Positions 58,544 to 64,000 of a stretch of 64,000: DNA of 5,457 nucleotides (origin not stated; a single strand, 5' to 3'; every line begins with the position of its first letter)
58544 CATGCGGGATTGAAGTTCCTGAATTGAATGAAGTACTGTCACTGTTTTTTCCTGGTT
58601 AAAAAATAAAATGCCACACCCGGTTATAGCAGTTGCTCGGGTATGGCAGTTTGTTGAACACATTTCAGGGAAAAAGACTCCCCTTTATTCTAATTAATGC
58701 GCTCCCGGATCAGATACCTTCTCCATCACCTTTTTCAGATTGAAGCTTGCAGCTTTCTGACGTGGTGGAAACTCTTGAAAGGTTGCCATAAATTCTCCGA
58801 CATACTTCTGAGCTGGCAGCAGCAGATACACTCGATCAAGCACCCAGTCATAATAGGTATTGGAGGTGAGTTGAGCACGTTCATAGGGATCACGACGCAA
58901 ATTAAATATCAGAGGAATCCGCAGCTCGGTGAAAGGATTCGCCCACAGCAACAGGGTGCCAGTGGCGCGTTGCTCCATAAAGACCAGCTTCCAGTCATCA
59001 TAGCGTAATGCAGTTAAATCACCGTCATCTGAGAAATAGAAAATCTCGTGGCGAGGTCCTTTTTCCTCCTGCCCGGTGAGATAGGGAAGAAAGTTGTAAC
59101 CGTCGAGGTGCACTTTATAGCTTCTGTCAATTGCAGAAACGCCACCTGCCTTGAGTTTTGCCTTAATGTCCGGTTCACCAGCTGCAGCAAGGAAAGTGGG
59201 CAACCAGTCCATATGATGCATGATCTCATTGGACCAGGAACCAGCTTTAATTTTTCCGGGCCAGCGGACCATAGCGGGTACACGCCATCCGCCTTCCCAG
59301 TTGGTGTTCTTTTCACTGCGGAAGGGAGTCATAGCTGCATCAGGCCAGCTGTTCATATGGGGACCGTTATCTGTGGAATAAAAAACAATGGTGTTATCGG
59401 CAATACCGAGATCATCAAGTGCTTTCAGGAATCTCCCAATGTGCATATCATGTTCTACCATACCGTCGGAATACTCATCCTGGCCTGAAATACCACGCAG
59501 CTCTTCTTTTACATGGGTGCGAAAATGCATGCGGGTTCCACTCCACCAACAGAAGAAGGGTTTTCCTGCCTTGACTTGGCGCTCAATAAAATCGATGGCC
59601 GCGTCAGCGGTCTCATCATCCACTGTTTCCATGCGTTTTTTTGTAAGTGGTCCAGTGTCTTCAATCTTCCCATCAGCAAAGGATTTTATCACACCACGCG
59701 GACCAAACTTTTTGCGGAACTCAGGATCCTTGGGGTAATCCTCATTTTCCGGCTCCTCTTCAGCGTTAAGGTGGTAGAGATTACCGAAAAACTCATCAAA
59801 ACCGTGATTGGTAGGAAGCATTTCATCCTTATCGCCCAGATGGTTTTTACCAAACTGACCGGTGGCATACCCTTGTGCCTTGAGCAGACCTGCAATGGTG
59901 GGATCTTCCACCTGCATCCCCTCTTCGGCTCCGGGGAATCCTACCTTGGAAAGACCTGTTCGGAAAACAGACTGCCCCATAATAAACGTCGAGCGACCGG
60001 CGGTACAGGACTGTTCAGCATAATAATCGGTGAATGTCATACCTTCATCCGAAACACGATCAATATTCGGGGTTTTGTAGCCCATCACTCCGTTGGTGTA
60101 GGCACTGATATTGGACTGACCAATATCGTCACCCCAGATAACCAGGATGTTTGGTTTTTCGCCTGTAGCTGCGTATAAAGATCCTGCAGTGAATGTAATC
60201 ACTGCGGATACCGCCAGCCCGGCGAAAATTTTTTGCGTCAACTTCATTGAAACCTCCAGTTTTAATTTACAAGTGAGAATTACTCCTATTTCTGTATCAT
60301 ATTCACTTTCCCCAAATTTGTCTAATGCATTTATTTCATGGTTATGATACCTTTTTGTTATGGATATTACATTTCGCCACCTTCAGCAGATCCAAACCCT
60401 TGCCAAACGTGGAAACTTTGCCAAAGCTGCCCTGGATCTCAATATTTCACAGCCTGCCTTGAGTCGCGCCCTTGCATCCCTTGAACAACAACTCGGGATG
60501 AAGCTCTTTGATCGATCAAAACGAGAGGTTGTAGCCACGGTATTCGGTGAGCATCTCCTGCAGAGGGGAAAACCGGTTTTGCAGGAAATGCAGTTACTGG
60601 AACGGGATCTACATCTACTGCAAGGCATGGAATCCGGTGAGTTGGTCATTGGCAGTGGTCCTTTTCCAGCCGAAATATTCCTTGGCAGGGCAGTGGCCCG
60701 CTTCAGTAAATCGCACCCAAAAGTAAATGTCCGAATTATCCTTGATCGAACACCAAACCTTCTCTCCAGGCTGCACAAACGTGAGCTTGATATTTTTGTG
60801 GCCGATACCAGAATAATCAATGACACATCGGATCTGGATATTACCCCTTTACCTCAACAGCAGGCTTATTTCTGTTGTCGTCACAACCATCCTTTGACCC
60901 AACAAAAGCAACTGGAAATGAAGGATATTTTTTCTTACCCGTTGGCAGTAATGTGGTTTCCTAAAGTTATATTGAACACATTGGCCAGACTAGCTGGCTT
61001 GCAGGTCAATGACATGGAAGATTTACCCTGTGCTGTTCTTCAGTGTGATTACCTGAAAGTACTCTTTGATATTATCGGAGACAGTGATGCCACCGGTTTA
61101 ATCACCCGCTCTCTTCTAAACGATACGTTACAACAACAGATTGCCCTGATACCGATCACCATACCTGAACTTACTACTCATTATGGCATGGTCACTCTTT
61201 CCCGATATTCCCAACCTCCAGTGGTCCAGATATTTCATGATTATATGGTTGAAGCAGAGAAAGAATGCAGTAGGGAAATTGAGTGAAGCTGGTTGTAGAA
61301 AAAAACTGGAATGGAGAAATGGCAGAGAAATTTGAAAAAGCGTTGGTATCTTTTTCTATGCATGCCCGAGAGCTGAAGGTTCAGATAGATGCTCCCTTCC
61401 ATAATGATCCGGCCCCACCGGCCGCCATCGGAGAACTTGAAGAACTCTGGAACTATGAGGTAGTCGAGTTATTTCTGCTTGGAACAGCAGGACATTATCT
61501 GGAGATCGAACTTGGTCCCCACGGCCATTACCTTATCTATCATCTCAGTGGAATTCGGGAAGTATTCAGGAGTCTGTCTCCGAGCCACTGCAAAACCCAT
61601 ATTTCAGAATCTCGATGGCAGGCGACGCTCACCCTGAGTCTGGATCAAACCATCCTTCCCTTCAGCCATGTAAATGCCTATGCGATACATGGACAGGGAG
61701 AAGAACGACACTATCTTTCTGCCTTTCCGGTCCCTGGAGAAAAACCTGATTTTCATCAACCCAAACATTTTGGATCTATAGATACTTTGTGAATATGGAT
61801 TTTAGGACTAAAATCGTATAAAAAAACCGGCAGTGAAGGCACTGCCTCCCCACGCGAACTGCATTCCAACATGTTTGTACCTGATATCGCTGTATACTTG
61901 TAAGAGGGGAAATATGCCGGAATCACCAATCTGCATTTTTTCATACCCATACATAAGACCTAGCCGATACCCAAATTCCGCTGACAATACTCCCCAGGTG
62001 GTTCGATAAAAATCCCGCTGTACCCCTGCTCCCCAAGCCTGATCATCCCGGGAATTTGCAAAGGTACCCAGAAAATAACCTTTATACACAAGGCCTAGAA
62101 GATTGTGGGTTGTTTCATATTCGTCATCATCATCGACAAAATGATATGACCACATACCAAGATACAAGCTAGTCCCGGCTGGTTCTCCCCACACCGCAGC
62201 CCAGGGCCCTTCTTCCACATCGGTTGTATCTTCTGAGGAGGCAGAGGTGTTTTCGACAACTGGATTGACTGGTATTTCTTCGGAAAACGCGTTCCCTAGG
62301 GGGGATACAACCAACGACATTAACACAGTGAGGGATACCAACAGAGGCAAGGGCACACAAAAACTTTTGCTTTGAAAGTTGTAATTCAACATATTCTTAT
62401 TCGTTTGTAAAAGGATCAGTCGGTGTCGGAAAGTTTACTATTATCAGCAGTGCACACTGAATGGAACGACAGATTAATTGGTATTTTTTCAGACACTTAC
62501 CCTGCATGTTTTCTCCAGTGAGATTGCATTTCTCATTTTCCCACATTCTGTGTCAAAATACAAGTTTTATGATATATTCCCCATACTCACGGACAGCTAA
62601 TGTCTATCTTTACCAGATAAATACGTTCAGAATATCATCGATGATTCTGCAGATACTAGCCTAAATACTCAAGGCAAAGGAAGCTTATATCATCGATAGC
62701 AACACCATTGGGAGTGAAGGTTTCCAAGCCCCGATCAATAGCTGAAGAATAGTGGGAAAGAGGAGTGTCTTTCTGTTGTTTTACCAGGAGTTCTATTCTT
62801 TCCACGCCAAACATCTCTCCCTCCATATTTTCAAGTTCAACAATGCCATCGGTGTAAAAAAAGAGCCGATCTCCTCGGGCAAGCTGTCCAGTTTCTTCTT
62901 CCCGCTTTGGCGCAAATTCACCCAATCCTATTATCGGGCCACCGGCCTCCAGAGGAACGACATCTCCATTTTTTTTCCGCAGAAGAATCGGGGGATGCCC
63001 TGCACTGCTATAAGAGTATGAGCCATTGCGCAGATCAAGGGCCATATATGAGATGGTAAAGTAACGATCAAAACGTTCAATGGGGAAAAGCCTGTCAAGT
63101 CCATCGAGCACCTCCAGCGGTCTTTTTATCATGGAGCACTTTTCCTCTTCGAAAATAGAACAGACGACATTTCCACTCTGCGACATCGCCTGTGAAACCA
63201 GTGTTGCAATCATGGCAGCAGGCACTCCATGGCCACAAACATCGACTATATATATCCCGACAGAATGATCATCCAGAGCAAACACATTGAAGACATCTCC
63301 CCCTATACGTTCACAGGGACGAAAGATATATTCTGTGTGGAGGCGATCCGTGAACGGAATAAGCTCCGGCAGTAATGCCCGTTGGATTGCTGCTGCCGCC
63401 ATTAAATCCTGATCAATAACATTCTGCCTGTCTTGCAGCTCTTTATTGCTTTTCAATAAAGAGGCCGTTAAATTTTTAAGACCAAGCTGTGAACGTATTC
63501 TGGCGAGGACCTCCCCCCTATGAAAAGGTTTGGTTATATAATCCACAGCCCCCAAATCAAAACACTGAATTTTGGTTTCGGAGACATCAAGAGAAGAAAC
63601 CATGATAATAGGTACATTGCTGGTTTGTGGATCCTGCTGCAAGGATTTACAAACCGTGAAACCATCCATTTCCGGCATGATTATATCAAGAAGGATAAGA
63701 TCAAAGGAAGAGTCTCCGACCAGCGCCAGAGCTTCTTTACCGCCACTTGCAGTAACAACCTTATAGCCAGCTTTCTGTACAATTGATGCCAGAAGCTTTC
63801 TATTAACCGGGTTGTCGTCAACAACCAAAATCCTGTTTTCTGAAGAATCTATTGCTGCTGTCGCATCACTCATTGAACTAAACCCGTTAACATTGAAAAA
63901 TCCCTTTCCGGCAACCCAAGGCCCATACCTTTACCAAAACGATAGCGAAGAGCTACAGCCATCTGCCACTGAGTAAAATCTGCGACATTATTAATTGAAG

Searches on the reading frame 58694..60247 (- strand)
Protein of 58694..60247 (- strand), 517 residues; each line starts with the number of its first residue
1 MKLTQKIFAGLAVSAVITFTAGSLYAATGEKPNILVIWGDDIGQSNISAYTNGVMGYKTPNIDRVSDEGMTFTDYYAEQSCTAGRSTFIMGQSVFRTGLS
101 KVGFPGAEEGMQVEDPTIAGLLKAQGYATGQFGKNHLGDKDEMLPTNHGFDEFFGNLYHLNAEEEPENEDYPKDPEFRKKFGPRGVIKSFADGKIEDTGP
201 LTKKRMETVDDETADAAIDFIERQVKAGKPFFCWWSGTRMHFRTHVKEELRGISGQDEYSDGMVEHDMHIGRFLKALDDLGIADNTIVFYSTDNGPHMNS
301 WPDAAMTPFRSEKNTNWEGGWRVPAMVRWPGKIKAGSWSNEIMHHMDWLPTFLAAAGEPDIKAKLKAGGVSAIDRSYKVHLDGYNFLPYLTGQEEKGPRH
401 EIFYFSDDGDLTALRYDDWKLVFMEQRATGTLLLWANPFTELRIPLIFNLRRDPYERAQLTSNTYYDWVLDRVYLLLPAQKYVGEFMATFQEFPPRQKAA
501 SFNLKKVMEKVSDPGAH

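Call 77: search_protein_families(library=pfam, proteins=[window:58694-60247:-], max_evalue=0.0001)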
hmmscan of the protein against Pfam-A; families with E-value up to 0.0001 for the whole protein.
window:58694-60247:- (517 aa): 3 families
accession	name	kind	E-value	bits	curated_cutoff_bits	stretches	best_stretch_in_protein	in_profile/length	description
PF00884.28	Sulfatase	-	3.6e-50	171.4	25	1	32-357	1-300/301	Sulfatase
PF14707.11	Sulfatase_C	-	7.6e-10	39.9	30.9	1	398-473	2-85/127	C-terminal region of aryl-sulfatase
PF16347.10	SGSH_C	-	7.2e-06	26.7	29.3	1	315-358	10-53/154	N-sulphoglucosamine sulphohydrolase, C-terminal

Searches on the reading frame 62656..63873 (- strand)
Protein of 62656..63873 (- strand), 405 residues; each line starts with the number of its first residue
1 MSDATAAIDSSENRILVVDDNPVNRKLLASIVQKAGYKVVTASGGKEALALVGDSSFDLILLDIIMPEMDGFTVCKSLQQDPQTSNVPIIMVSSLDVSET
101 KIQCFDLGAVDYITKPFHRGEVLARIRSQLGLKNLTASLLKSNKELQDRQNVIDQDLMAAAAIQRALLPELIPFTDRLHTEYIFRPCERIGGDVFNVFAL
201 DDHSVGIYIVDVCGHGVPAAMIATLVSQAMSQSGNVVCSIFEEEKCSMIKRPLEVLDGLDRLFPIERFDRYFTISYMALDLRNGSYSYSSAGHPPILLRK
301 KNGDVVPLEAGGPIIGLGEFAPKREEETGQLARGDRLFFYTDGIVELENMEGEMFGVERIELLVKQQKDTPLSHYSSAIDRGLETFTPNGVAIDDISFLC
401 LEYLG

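Call 77: search_protein_families(library=pfam, proteins=[window:62656-63873:-], max_evalue=0.0001)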
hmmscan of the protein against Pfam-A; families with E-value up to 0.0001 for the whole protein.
window:62656-63873:- (405 aa): 2 families
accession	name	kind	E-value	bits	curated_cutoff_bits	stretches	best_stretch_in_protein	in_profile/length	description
PF07228.17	SpoIIE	-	1e-35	123.9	25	1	201-402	1-190/192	Stage II sporulation protein E (SpoIIE)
PF00072.30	Response_reg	-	2.2e-32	112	30.2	1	15-127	1-111/111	Response regulator receiver domain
